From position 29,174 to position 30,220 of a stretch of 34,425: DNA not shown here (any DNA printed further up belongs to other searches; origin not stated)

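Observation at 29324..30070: CtrA-type response regulator in a genome that otherwise looks Patescibacteria-like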

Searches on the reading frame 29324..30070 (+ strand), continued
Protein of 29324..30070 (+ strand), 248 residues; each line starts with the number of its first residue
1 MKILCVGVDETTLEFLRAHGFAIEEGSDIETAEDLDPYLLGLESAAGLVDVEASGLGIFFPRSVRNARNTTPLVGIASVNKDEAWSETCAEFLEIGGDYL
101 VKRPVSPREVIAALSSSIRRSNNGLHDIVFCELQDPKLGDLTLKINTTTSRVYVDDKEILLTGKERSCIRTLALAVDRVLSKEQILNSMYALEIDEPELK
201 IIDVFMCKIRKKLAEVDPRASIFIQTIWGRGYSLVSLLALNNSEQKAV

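Call 33: find_encoding_contigs(protein=P0008, flank=10000, max_places=2)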
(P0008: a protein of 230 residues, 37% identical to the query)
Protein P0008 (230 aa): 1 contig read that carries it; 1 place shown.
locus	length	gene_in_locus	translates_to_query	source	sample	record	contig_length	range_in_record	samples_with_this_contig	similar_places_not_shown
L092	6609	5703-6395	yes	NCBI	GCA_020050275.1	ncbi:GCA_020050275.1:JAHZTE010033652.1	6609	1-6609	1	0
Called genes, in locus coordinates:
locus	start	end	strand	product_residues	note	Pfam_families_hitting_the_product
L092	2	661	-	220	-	?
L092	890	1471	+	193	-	PF04011:LemA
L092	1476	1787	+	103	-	PF03819:MazG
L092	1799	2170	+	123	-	-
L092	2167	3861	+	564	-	PF09972:DUF2207, PF20990:DUF2207_C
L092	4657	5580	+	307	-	PF02195:ParB_N, PF17762:HTH_ParB (weak)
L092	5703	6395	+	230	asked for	PF00486:Trans_reg_C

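Call 34: find_encoding_contigs(protein=P0010, flank=10000, max_places=2)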
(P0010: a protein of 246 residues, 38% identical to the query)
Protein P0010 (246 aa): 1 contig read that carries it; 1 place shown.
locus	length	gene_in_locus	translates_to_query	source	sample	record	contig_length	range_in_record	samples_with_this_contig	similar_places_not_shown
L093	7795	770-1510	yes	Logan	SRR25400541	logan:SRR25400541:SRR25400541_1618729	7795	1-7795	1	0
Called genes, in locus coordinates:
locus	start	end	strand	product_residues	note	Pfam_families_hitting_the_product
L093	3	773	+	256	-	?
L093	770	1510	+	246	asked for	PF00486:Trans_reg_C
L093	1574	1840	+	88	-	-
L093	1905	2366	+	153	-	PF03013:Pyr_excise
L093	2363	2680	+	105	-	-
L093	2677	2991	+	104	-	-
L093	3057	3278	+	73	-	-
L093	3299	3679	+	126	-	-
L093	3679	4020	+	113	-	-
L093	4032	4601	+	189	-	PF01936:NYN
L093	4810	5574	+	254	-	-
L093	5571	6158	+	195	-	PF13392:HNH_3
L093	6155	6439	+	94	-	-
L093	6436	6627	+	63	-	-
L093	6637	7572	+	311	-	-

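Call 36: search_protein_families(library=padloc, proteins=[window:29324-30070:+], max_evalue=0.01)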
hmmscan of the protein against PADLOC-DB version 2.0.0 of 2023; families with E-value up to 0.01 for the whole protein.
window:29324-30070:+ (248 aa): 0 families

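Call 37: search_protein_families(library=phrogs, proteins=[window:29324-30070:+], max_evalue=0.001)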
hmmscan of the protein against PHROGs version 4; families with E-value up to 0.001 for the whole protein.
window:29324-30070:+ (248 aa): 2 families
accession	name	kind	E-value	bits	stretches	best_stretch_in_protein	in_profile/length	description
phrog_731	-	unknown function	1.9e-20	74.2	1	60-235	63-225/227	-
phrog_31800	-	transcription regulation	5.9e-14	53.2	1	143-233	8-92/152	transcriptional regulator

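Call 43: search_protein_representatives(alignment_id=A2)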
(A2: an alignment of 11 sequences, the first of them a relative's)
Query: 11 sequences, 241 profile positions. Proteins with E-value up to 0.001 (for the whole library): 79099; up to 1e-10: 24285; up to 1e-30: 441. The best 150 are listed.
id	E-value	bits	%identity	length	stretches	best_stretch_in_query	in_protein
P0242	1.9e-96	338.5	-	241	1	1-236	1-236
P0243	1.5e-93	329.0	-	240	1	1-236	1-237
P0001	1.8e-93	328.7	-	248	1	1-238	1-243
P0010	3.3e-90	318.0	-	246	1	1-238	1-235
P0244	3.5e-88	311.4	-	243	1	1-232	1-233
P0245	2.2e-83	295.7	-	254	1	1-234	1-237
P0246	2.0e-81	289.3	-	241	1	1-235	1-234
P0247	1.1e-80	286.9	-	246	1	1-236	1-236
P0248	2.2e-78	279.3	-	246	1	1-233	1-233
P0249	1.6e-77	276.5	-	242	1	1-230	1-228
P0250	8.3e-74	264.4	-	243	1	1-232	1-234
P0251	1.6e-72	260.2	-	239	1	2-238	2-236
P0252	1.0e-70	254.2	-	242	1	1-235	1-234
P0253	3.9e-70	252.3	-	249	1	1-235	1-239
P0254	1.5e-68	247.1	-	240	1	1-235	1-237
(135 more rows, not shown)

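Call 46: find_related_loci(query=A2, collection=viral_contigs, flank=10000)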
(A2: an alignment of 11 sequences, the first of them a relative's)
Query A2 (248 aa) in viral_contigs; peptide patterns used: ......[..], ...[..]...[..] (x = any residue, [..] = any of these).
349 stretches matched a pattern; 64 encode a relative of the query (tblastn E <= 1e-3); 64 distinct loci.
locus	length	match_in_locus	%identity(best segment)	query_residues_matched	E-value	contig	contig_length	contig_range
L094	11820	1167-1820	35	1-234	4e-28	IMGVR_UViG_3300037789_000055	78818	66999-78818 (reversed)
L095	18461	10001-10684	33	1-242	8e-24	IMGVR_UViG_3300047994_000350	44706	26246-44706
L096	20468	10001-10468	35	62-234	4e-23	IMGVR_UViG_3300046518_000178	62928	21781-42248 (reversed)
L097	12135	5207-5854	32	1-234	2e-22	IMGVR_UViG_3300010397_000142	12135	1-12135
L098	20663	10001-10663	31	1-234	3e-22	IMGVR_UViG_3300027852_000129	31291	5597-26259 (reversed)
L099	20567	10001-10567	33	24-234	5e-22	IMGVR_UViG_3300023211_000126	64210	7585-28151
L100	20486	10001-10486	37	57-234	8e-22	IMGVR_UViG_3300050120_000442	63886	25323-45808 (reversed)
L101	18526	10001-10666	32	1-236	1e-21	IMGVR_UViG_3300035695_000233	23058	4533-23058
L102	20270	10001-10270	48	143-234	2e-20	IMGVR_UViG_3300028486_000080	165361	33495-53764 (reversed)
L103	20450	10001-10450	37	68-234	2e-20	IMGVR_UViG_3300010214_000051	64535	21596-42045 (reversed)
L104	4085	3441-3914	32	62-234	4e-20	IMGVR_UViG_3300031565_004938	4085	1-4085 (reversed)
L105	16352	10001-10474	32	62-234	8e-19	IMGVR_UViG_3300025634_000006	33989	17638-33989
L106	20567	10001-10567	31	33-234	1e-18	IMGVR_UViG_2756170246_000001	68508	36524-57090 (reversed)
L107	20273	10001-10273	45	143-234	4e-18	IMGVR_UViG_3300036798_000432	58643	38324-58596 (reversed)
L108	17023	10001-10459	31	62-234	1e-17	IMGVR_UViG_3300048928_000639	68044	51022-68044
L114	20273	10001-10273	42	143-234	2e-15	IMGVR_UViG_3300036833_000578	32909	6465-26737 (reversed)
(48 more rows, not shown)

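Call 61: predict_structure(alignment_id=A5)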
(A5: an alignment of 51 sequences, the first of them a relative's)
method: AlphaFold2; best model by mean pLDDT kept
length: 248 residues; sequences in the alignment: 51
mean_pLDDT: 89.7   pTM: 0.57
mean pLDDT of the five models: 89.7, 89.4, 88.5, 88.2, 87.8
residues with pLDDT >= 90: 183; 70-90: 45; 50-70: 12; < 50: 8
segments of 3 or more residues with pLDDT < 50: 242-248
pLDDT, mean of each block of 10 residues (from residue 1): 95 95 95 91 89 96 94 95 94 97 95 93 67 84 90 96 94 92 92 76 96 97 95 79 47
secondary structure, 60 per line:
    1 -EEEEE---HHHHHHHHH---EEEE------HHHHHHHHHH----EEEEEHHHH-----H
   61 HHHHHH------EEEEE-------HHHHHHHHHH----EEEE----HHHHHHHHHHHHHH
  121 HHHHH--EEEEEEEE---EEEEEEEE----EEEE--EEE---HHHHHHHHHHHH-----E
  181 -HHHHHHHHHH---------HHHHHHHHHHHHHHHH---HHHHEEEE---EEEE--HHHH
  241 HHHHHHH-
elements in order: E2-6 H10-18 E22-25 H32-41 E46-50 H51-54 H60-66 E73-77 H85-94 E99-102 H107-125 E128-135 E139-146 E151-154 E157-159 H163-174 H182-191 H201-216 H220-223 E224-227 E231-234 H237-247

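Call 63: search_protein_families(library=phrogs, proteins=[L093:1574-1840:+, L093:1905-2366:+, L093:2363-2680:+, L093:2677-2991:+, L093:3299-3679:+, L093:3679-4020:+, L093:4032-4601:+, L093:4810-5574:+, L093:5571-6158:+, L093:6637-7572:+], max_evalue=0.001)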
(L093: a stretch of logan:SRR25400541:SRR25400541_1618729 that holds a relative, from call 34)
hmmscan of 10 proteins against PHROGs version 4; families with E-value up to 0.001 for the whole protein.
L093:1574-1840:+ (88 aa): 0 families

L093:1905-2366:+ (153 aa): 1 family
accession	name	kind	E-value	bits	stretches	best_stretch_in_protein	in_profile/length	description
phrog_1183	-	DNA, RNA and nucleotide metabolism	3.5e-40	138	1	1-135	1-137/139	endonuclease V N-glycosylase UV repair enzyme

L093:2363-2680:+ (105 aa): 0 families

L093:2677-2991:+ (104 aa): 0 families

L093:3299-3679:+ (126 aa): 0 families

L093:3679-4020:+ (113 aa): 0 families

L093:4032-4601:+ (189 aa): 0 families

L093:4810-5574:+ (254 aa): 1 family
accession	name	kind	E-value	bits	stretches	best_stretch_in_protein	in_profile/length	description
phrog_18876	-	unknown function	3.7e-06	27.6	1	19-238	12-238/249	-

L093:5571-6158:+ (195 aa): 9 families
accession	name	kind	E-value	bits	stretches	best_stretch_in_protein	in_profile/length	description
phrog_99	-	DNA, RNA and nucleotide metabolism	8.2e-59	201.2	1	5-182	105-282/383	HNH endonuclease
phrog_4578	-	DNA, RNA and nucleotide metabolism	4.8e-24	85.7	1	64-167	16-122/130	HNH endonuclease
phrog_3593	-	DNA, RNA and nucleotide metabolism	9.3e-14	52.6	1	45-161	78-198/210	HNH endonuclease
phrog_374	-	DNA, RNA and nucleotide metabolism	2.1e-13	50.9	1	45-176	292-425/617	HNH endonuclease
phrog_36769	-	unknown function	7.2e-07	29.9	1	77-154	257-342/367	-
phrog_953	-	DNA, RNA and nucleotide metabolism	2.3e-05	24.9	1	100-164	299-366/420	HNH endonuclease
phrog_959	-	DNA, RNA and nucleotide metabolism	2.5e-05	25.1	1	43-114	37-114/138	HNH endonuclease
phrog_13470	-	DNA, RNA and nucleotide metabolism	0.00037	21.7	1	91-154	71-137/152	HNH endonuclease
phrog_33760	-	DNA, RNA and nucleotide metabolism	0.00056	20.9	0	117-164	2-51/58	HNH endonuclease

L093:6637-7572:+ (311 aa): 1 family
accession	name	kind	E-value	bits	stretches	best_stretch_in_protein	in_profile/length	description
phrog_17569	-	transcription regulation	6.4e-12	46.5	1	126-279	139-287/341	RNA polymerase sigma factor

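Call 65: fold_search(model_id=the predicted structure, library=pdb)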
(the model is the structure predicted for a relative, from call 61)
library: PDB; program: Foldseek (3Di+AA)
matches with E <= 10: 1650; with E <= 0.001: 326
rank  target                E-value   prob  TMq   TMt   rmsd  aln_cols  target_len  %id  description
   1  1ys7_A                2.5e-12  1.00  0.41  0.45  14.1       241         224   21  Crystal structure of the response regulator protein prrA complexed with Mg2+ (released 2006-02-07)
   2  1ys6_A                5.5e-12  1.00  0.41  0.45  14.0       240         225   21  Crystal structure of the response regulatory protein PrrA from Mycobacterium Tuberculosis (released 2006-02-07)
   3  2gwr                  5.5e-12  1.00  0.41  0.44  13.8       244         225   21  Crystal structure of the response regulator protein mtrA from Mycobacterium Tuberculosis (released 2006-05-23)
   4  8uvx_A                7.9e-12  1.00  0.44  0.48   8.7       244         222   21  CosR DNA bound form I (released 2024-01-31)
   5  5ed4_E                8.9e-12  1.00  0.38  0.42  10.4       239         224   20  Structure of a PhoP-DNA complex (released 2016-04-27)
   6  5u8m_A                1.0e-11  1.00  0.39  0.41  13.1       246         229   22  A novel family of redox sensors in the streptococci evolved from two-component response regulators (released 2017-12-20)
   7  4kfc_B                1.3e-11  1.00  0.40  0.44   9.0       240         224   20  Crystal structure of a hyperactive mutant of response regulator KdpE complexed to its promoter DNA (released 2014-02-19)
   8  8uvk_B                1.6e-11  1.00  0.40  0.45  12.8       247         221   19  CosR DNA bound form II (released 2024-01-31)
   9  4kny_A                1.9e-11  1.00  0.40  0.44  15.8       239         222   20  Crystal structure of the response regulator KdpE complexed to DNA in an active-like conformation (released 2014-02-19)
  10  6lgq_D                1.9e-11  1.00  0.39  0.44  14.2       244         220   21  The crystal complex structure of histidine kinase and response regulator (released 2020-12-09)
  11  1ys6_B                2.4e-11  1.00  0.41  0.45  13.7       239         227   20  Crystal structure of the response regulatory protein PrrA from Mycobacterium Tuberculosis (released 2006-02-07)
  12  1ys7_B                2.4e-11  1.00  0.41  0.44  13.5       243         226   20  Crystal structure of the response regulator protein prrA complexed with Mg2+ (released 2006-02-07)
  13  4kfc_A                2.6e-11  1.00  0.40  0.44  15.9       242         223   21  Crystal structure of a hyperactive mutant of response regulator KdpE complexed to its promoter DNA (released 2014-02-19)
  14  5ed4_A                2.7e-11  1.00  0.39  0.43  10.4       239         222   20  Structure of a PhoP-DNA complex (released 2016-04-27)
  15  3r0j_A                2.7e-11  1.00  0.40  0.44  10.4       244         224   19  Structure of PhoP from Mycobacterium tuberculosis (released 2011-07-13)
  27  5u8k_B                3.2e-10  1.00  0.35  0.37  13.2       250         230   20  RitR mutant - C128S (released 2017-12-20)
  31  5u8k_A                1.5e-09  1.00  0.36  0.39  13.0       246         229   20  RitR mutant - C128S (released 2017-12-20)
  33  2hqr_MODEL_1_A        1.6e-08  1.00  0.39  0.43  14.3       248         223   19  Structure of a Atypical Orphan Response Regulator Protein Revealed a New Phosphorylation-Independent Regulator (released 2007-05-08)
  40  8hih_N                1.5e-07  1.00  0.48  0.53   7.8       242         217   19  Cryo-EM structure of Mycobacterium tuberculosis transcription initiation complex with transcription factor GlnR (released 2023-06-07)
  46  8hih_P                9.2e-07  1.00  0.36  0.42  15.5       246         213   21  Cryo-EM structure of Mycobacterium tuberculosis transcription initiation complex with transcription factor GlnR (released 2023-06-07)
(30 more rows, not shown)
